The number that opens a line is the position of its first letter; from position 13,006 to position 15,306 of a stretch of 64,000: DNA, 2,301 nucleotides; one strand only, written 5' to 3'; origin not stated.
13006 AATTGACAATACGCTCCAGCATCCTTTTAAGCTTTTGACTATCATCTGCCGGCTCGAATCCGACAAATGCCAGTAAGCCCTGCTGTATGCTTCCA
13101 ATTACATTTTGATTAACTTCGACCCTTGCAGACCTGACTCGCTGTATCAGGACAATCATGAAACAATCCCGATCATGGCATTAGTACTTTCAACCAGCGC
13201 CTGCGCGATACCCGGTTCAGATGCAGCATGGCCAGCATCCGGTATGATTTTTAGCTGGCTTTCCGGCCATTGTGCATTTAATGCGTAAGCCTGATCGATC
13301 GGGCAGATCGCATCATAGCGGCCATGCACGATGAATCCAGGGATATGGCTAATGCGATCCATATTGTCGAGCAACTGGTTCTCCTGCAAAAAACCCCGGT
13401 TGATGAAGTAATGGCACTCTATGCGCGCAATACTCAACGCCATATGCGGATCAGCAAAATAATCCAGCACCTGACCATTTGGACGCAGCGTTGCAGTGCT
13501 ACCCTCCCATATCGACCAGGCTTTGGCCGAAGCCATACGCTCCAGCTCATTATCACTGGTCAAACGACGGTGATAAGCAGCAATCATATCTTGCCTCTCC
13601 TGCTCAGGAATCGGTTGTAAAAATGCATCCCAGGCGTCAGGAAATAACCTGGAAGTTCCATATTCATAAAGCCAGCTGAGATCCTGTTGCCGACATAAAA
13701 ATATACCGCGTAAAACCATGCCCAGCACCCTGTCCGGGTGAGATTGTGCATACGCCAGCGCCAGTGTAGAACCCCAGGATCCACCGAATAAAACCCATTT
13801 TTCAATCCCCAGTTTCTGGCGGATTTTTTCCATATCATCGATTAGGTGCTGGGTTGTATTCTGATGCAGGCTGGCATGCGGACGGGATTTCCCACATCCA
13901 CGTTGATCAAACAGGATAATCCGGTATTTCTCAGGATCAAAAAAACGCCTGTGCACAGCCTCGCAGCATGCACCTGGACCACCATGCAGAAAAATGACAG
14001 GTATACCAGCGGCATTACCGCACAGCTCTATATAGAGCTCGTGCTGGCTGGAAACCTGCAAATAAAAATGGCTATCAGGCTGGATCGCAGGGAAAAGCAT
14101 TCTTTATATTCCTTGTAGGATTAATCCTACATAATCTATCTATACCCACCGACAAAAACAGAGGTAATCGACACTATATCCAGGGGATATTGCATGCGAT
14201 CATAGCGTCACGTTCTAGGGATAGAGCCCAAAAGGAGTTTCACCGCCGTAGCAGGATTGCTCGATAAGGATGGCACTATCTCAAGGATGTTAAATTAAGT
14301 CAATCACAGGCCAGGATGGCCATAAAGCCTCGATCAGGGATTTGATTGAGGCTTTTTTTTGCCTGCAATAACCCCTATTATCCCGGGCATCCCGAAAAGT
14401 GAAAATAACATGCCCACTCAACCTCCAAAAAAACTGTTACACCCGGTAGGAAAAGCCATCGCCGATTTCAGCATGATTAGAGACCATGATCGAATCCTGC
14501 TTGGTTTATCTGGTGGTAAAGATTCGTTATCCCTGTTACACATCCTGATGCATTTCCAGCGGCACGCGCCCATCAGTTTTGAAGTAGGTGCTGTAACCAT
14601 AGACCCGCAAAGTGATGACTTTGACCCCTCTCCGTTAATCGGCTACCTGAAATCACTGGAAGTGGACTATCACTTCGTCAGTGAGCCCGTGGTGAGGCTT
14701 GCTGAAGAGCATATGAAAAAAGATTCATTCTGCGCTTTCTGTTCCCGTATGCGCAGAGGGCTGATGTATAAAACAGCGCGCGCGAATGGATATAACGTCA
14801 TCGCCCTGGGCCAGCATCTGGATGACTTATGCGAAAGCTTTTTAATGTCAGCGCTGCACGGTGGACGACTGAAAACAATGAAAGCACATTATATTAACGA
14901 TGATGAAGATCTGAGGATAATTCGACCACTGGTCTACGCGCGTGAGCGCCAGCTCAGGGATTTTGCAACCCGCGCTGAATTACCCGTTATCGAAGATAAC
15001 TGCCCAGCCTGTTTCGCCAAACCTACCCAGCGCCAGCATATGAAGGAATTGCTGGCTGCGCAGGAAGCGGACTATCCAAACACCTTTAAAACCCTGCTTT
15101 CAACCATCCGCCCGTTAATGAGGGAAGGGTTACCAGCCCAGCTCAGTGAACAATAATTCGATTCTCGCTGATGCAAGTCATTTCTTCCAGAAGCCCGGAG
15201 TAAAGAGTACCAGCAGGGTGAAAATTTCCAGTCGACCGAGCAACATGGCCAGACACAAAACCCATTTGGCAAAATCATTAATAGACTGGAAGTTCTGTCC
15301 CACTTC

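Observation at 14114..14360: Unannotated Csr/Rsm-type sponge sRNA with a GacA/UvrY-type palindrome in the pip-ttcA gap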

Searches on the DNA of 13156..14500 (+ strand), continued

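Call 44: search_rna_families(source=L018, start=2850, end=3300, threshold=evalue, max_evalue=10)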
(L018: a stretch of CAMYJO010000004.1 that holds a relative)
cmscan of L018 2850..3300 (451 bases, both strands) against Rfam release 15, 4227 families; matches with E-value up to 10: 10.
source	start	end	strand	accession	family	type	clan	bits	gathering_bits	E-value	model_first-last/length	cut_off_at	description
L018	3026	3091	-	RF00370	sroD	Gene; sRNA;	-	21.7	50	0.062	1-86/86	no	sroD RNA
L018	3024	3091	-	RF02837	anti-hemB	Gene; sRNA;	-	20.4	49.5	0.018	1-81/81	no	Burkholderia RNA 7 (anti-hemB)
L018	3025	3081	-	RF02278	Betaproteobacteria_toxic_sRNA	Gene; sRNA;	-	16.8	50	0.72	1-64/64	no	Betaproteobacteria toxic small RNA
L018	3028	3102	-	RF02701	PsrR1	Gene; sRNA;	-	15.5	42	2.7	1-79/79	no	Photosynthesis regulatory RNA1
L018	3025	3079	+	RF02628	Hrs1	Gene; sRNA;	-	15.3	56.4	2.2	1-74/74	no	Hfq-regulated sRNA 1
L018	2993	3051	+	RF02236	asX2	Gene; sRNA;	-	15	70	2.1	1-87/87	no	Xanthomonas sRNA asX2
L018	3027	3071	-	RF02438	SpF51_sRNA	Gene; sRNA;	-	14.7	50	6.4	1-45/45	no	Streptococcus sRNA SpF51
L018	2850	2869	+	RF00039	DicF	Gene; antisense;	-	13.2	48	4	32-52/52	5'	DicF RNA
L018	3024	3072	-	RF02399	NsiR1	Gene; sRNA;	-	13.2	39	6.5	1-60/60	no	Nitrogen stress-induced RNA 1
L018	3017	3077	-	RF00519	suhB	Gene; sRNA;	CL00108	12.4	41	7.4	1-77/77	no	Makes More Granules Regulator RNA (mmgR)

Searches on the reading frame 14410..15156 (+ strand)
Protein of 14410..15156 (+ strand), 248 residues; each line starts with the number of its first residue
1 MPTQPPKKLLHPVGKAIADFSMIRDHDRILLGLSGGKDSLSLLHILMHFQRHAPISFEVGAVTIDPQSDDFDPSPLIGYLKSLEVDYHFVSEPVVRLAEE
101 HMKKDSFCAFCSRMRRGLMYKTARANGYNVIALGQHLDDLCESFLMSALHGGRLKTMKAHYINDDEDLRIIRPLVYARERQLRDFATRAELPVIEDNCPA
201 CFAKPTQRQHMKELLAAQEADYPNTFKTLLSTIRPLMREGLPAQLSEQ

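Call 54: search_protein_families(library=pfam, proteins=[window:14410-15156:+], max_evalue=0.00001)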
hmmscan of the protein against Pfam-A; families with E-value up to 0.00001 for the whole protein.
window:14410-15156:+ (248 aa): 1 family
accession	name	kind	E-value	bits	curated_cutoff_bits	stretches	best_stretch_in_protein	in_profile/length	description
PF01171.26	ATP_bind_3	-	5.4e-18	65.8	27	1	29-197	2-167/182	PP-loop family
